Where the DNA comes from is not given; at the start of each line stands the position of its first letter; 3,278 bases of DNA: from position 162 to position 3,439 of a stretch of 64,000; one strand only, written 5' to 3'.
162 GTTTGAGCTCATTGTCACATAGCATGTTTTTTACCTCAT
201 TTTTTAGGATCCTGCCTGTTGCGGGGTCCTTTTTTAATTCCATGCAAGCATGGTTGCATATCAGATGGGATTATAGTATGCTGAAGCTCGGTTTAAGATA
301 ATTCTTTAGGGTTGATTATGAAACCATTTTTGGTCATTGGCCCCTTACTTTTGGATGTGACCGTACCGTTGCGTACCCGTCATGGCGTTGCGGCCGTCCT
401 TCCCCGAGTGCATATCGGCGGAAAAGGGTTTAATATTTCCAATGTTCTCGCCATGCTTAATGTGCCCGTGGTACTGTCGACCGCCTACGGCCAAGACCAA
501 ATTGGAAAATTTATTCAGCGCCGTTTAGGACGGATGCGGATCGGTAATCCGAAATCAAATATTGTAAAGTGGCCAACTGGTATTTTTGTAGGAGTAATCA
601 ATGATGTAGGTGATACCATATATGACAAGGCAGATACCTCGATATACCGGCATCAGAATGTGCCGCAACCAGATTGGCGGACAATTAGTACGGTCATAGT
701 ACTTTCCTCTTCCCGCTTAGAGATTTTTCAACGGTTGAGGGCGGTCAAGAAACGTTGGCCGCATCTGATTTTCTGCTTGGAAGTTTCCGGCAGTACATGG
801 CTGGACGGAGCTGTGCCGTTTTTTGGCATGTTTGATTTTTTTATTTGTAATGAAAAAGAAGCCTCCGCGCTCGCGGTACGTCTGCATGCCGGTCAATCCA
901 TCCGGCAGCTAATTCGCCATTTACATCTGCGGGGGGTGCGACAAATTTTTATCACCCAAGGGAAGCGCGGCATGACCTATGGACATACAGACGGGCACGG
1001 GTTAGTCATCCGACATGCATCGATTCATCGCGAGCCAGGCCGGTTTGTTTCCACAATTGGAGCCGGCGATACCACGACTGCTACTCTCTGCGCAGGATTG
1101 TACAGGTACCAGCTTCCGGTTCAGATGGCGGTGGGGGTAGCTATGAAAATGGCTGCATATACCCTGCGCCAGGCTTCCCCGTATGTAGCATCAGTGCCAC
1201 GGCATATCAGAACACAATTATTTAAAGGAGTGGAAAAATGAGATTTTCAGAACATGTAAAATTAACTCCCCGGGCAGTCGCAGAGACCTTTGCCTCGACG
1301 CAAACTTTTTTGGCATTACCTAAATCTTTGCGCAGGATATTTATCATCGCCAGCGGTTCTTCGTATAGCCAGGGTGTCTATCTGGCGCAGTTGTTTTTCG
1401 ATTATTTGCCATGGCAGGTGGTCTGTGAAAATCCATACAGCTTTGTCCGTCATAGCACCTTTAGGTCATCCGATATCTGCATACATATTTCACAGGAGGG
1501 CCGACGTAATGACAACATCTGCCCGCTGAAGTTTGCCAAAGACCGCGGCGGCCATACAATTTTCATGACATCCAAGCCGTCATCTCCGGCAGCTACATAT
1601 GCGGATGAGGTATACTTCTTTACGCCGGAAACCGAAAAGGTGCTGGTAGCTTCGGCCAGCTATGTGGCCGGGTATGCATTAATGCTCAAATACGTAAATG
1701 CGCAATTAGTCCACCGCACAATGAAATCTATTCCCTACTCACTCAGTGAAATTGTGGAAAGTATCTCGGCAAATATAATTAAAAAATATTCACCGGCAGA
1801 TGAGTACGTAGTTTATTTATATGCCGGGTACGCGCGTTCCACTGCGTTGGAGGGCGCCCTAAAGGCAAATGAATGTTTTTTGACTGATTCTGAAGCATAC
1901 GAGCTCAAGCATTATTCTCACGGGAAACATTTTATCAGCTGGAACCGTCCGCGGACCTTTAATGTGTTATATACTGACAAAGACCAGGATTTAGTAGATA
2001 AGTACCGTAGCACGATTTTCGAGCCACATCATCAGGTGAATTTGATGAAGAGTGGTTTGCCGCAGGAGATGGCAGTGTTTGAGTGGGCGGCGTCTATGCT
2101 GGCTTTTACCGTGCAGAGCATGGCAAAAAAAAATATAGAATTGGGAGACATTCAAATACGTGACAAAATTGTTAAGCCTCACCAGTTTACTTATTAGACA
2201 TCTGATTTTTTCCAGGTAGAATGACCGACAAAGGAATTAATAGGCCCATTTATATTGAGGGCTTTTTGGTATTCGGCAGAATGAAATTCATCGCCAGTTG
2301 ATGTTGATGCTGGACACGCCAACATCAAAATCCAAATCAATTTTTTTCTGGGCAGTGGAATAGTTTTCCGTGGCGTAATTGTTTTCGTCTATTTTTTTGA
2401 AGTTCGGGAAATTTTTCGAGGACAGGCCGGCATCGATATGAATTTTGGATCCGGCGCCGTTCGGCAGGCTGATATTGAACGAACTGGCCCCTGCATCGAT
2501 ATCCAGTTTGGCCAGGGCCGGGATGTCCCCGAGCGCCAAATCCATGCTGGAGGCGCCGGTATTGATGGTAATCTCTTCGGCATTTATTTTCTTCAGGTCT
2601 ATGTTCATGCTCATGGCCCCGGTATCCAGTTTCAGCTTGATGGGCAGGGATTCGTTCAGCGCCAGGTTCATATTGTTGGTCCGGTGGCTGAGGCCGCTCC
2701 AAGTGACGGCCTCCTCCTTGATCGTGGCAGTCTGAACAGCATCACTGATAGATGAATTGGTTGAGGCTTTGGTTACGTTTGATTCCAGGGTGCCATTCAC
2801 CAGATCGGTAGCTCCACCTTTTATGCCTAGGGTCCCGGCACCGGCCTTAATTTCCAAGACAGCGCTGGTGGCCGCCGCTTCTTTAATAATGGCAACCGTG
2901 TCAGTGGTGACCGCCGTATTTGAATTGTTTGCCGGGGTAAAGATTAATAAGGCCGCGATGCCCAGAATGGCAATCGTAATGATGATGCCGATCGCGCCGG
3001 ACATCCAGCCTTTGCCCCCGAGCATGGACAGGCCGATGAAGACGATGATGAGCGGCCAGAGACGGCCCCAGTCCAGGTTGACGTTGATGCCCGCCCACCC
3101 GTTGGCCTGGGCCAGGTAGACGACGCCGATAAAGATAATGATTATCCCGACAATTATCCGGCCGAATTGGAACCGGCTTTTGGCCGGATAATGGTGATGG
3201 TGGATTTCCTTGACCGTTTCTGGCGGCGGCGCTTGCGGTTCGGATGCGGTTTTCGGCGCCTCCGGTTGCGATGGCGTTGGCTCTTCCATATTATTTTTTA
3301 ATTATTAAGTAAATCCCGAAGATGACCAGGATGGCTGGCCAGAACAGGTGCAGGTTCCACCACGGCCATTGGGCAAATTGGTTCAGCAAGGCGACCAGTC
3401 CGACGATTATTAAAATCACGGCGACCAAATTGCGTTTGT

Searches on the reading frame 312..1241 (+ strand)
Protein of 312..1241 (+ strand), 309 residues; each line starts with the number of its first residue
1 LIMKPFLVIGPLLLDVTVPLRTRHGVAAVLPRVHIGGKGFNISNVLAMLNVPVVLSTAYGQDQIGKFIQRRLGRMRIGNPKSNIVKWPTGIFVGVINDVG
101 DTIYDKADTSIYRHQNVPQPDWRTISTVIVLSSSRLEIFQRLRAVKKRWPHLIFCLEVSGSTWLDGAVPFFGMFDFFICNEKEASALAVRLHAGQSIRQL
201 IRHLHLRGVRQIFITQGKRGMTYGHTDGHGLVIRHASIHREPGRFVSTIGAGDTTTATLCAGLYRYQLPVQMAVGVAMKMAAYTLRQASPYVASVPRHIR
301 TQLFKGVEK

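Call 42: search_protein_families(library=pfam, proteins=[window:312-1241:+], max_evalue=0.001)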
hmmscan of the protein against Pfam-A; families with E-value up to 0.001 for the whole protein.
window:312-1241:+ (309 aa): 1 family
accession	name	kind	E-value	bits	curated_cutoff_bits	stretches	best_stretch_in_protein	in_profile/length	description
PF00294.29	PfkB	-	1.4e-23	84.1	25.8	1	32-290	32-295/302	pfkB family carbohydrate kinase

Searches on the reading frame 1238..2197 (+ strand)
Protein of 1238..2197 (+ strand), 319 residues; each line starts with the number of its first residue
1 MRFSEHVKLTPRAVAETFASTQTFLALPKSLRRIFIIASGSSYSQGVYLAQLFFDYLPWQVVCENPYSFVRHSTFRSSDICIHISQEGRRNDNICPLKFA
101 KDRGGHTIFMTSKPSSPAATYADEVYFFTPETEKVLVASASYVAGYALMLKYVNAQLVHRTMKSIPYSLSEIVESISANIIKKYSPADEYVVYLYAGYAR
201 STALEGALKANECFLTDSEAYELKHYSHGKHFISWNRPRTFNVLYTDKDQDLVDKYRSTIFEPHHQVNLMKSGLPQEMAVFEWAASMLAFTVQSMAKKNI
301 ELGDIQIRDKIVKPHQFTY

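Call 42: search_protein_families(library=pfam, proteins=[window:1238-2197:+], max_evalue=0.001)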
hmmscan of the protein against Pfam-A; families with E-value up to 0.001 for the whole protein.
window:1238-2197:+ (319 aa): 1 family
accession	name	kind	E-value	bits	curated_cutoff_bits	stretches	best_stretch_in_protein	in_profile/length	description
PF01380.27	SIS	-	6.9e-14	52.2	25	1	32-141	6-116/131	SIS domain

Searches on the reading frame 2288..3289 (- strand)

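Call 42: search_protein_families(library=pfam, proteins=[window:2288-3289:-], max_evalue=0.001)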
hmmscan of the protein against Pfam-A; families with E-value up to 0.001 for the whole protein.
window:2288-3289:- (333 aa): 3 families
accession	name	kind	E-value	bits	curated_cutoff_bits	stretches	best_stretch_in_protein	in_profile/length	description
PF17115.11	Toast_rack_N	-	1.5e-07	32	22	1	142-225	5-92/92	N-terminal domain of toast_rack, DUF2154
PF18917.5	LiaI-LiaF-like_TM1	-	1.7e-06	28.4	27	1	45-90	1-42/42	LiaI-LiaF-like transmembrane region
PF22570.1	LiaF-TM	-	0.00019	22.6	27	1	46-114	1-72/98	LiaF transmembrane domain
